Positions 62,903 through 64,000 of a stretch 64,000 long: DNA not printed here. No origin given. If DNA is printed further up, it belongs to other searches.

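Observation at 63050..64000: Asd-family paralog with NPHPVT in place of the catalytic NPNC(S/T)T motif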

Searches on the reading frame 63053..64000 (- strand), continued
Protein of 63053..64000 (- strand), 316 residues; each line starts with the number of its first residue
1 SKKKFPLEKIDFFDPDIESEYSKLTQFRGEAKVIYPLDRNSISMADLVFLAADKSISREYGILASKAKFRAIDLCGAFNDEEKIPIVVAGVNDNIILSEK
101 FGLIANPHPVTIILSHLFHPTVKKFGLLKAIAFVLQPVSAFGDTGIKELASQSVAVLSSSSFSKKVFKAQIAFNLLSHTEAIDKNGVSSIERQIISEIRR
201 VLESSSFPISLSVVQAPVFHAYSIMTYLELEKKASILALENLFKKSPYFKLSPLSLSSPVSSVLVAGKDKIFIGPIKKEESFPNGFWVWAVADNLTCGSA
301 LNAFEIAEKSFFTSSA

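Call 36: find_encoding_contigs(protein=P0315, flank=8000, max_places=3)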
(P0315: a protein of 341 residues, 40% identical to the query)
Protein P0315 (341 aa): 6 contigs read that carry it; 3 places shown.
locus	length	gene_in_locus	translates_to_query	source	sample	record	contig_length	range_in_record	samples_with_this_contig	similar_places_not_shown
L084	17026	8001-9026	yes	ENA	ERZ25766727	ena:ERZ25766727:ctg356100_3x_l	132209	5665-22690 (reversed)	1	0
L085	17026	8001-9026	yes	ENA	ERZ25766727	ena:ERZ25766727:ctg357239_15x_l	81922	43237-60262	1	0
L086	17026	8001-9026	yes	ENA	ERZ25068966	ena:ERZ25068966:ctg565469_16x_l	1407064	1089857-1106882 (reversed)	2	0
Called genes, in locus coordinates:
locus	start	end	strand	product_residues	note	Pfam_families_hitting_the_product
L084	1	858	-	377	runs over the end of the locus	PF01381:HTH_3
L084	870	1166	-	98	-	PF05015:HigB-like_toxin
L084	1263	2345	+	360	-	PF03400:DDE_Tnp_IS1 (faint)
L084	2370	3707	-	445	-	PF02403:Seryl_tRNA_N, PF00587:tRNA-synt_2b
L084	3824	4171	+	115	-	-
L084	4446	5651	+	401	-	PF00202:Aminotran_3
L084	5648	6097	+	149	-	PF22636:FlK, PF03061:4HBT (weak)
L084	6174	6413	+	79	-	PF04325:DUF465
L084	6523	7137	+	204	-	PF02666:PS_Dcarbxylase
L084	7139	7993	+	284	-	PF01066:CDP-OH_P_transf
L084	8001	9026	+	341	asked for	PF01118:Semialdhyde_dh, PF02774:Semialdhyde_dhC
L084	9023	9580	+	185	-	PF04390:LptE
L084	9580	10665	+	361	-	PF21694:DNA_pol3_delta_C (faint)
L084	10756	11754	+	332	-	PF01261:AP_endonuc_2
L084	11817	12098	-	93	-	PF01649:Ribosomal_S20p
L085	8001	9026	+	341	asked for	PF01118:Semialdhyde_dh, PF02774:Semialdhyde_dhC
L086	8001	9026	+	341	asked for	PF01118:Semialdhyde_dh, PF02774:Semialdhyde_dhC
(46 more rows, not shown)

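Call 37: find_encoding_contigs(protein=P0416, flank=8000, max_places=2)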
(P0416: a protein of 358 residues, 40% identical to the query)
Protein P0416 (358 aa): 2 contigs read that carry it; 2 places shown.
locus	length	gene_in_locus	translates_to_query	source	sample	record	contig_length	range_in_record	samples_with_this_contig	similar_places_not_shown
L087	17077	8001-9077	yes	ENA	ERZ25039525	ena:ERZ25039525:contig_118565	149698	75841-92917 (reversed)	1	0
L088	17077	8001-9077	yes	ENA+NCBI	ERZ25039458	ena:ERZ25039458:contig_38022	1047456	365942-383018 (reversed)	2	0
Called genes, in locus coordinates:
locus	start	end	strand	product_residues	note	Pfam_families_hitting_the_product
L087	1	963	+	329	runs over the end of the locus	PF04055:Radical_SAM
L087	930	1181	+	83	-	PF06969:HemN_C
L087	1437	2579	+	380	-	PF02771:Acyl-CoA_dh_N, PF02770:Acyl-CoA_dh_M, PF00441:Acyl-CoA_dh_1, PF08028:Acyl-CoA_dh_2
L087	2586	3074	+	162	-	-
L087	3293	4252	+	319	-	PF03308:MeaB, PF07693:KAP_NTPase (weak), PF13191:AAA_16 (weak), PF00009:GTP_EFTU (faint), PF02492:cobW (faint)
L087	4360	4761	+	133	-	PF00903:Glyoxalase, PF13468:Glyoxalase_3, PF13669:Glyoxalase_4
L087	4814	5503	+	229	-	PF00814:TsaD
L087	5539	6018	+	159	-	PF13302:Acetyltransf_3 (weak), PF00583:Acetyltransf_1, PF13508:Acetyltransf_7, PF13673:Acetyltransf_10, PF08445:FR47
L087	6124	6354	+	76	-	PF04325:DUF465 (weak)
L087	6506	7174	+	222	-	PF02666:PS_Dcarbxylase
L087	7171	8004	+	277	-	PF01066:CDP-OH_P_transf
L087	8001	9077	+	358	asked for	PF01118:Semialdhyde_dh, PF02774:Semialdhyde_dhC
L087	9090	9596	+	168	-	PF04390:LptE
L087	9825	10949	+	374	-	PF06144:DNA_pol3_delta, PF21694:DNA_pol3_delta_C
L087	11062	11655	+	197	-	PF04140:ICMT, PF04191:PEMT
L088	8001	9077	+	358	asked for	PF01118:Semialdhyde_dh, PF02774:Semialdhyde_dhC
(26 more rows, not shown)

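Call 38: find_encoding_contigs(protein=P0376, flank=8000, max_places=2)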
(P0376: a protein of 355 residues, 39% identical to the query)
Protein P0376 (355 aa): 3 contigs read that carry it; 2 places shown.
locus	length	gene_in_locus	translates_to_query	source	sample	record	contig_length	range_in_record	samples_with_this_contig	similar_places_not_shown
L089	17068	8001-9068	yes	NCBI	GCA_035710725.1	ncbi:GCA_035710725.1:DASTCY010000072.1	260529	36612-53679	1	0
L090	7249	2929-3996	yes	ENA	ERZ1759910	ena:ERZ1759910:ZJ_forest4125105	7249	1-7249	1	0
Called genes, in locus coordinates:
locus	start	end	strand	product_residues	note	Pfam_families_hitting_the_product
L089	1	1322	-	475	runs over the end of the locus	PF00672:HAMP, PF00512:HisKA, PF02518:HATPase_c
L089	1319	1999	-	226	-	PF00072:Response_reg, PF00486:Trans_reg_C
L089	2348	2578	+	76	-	PF04325:DUF465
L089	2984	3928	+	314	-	PF14537:Cytochrom_c3_2 (faint), PF14522:Cytochrome_C7 (faint), PF13435:Cytochrome_C554 (faint), PF22678:Cytochrom_c_NrfB-like (weak), PF09699:Paired_CXXCH_1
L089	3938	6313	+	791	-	-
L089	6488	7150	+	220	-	PF02666:PS_Dcarbxylase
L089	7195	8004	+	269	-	PF01066:CDP-OH_P_transf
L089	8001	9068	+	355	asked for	PF01118:Semialdhyde_dh, PF02774:Semialdhyde_dhC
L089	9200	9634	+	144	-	PF04390:LptE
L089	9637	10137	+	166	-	PF00578:AhpC-TSA, PF08534:Redoxin, PF00085:Thioredoxin (weak), PF13905:Thioredoxin_8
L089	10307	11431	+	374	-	PF06144:DNA_pol3_delta, PF21694:DNA_pol3_delta_C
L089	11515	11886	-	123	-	-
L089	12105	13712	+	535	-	PF00004:AAA, PF17862:AAA_lid_3 (weak)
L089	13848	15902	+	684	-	PF01433:Peptidase_M1, PF13424:TPR_12 (faint), PF00515:TPR_1 (faint), PF07719:TPR_2 (faint), PF13181:TPR_8 (faint), PF13414:TPR_11 (faint), PF13428:TPR_14 (faint), PF13432:TPR_16 (weak)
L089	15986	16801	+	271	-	PF01479:S4, PF00849:PseudoU_synth_2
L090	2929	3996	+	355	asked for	PF01118:Semialdhyde_dh, PF02774:Semialdhyde_dhC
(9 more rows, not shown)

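Call 48: find_encoding_contigs(protein=P0001, flank=5000, max_places=4)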
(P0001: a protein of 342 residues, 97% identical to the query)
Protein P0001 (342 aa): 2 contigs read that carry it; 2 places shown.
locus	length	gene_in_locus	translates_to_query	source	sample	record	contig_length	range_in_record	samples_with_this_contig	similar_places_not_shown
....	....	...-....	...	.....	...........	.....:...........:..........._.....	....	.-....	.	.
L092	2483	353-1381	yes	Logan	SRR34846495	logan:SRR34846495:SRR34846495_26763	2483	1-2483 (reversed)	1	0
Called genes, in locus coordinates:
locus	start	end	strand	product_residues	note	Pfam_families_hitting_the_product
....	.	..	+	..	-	?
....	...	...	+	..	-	-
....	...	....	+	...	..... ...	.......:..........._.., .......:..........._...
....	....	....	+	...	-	?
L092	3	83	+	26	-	?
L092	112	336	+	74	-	-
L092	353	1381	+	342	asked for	PF01118:Semialdhyde_dh, PF02774:Semialdhyde_dhC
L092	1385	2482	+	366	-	?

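Call 50: find_encoding_contigs(protein=P0350, flank=6000, max_places=1)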
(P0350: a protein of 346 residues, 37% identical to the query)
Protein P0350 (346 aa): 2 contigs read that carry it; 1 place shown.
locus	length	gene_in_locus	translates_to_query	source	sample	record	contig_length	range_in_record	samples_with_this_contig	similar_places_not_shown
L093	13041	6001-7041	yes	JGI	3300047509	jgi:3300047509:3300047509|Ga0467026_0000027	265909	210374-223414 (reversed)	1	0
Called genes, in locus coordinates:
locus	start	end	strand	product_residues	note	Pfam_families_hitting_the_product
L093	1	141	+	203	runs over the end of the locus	-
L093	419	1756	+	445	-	-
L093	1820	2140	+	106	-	PF12158:DUF3592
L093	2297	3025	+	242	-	PF00814:TsaD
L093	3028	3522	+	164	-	PF13302:Acetyltransf_3 (weak), PF00583:Acetyltransf_1, PF13673:Acetyltransf_10, PF08445:FR47, PF13508:Acetyltransf_7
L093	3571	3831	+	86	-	PF04325:DUF465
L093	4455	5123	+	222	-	PF02666:PS_Dcarbxylase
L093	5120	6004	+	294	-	PF01066:CDP-OH_P_transf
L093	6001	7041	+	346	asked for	PF01118:Semialdhyde_dh, PF02774:Semialdhyde_dhC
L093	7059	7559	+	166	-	PF04390:LptE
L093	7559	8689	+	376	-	PF06144:DNA_pol3_delta (weak), PF21694:DNA_pol3_delta_C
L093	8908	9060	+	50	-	-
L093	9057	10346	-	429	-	PF13207:AAA_17 (weak), PF13238:AAA_18, PF00383:dCMP_cyt_deam_1, PF14437:MafB19-deam (faint)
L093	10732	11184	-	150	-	-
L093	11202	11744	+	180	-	-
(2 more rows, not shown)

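Call 51: find_encoding_contigs(protein=P0337, flank=6000, max_places=1)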
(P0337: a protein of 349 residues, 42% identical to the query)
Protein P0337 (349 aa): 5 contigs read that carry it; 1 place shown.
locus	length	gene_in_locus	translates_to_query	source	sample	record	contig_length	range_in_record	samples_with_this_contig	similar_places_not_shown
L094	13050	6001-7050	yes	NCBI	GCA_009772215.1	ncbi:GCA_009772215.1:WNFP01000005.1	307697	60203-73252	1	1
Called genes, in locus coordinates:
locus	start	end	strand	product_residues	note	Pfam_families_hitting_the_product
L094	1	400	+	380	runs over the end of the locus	PF02771:Acyl-CoA_dh_N, PF02770:Acyl-CoA_dh_M, PF00441:Acyl-CoA_dh_1, PF08028:Acyl-CoA_dh_2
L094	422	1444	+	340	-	PF03308:MeaB, PF13191:AAA_16 (faint), PF00009:GTP_EFTU (weak), PF02492:cobW (faint)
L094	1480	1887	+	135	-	PF00903:Glyoxalase, PF13468:Glyoxalase_3, PF13669:Glyoxalase_4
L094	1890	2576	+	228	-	PF00814:TsaD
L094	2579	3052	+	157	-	PF00583:Acetyltransf_1, PF13673:Acetyltransf_10, PF13508:Acetyltransf_7, PF08445:FR47 (weak)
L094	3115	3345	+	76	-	-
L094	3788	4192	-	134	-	PF11528:DUF3224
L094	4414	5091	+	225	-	PF02666:PS_Dcarbxylase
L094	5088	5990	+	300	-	PF01066:CDP-OH_P_transf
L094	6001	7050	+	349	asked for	PF01118:Semialdhyde_dh, PF02774:Semialdhyde_dhC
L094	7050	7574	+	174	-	PF04390:LptE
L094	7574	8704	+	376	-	PF06144:DNA_pol3_delta, PF21694:DNA_pol3_delta_C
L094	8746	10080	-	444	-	-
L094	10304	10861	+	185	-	PF13274:SocA_Panacea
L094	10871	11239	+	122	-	-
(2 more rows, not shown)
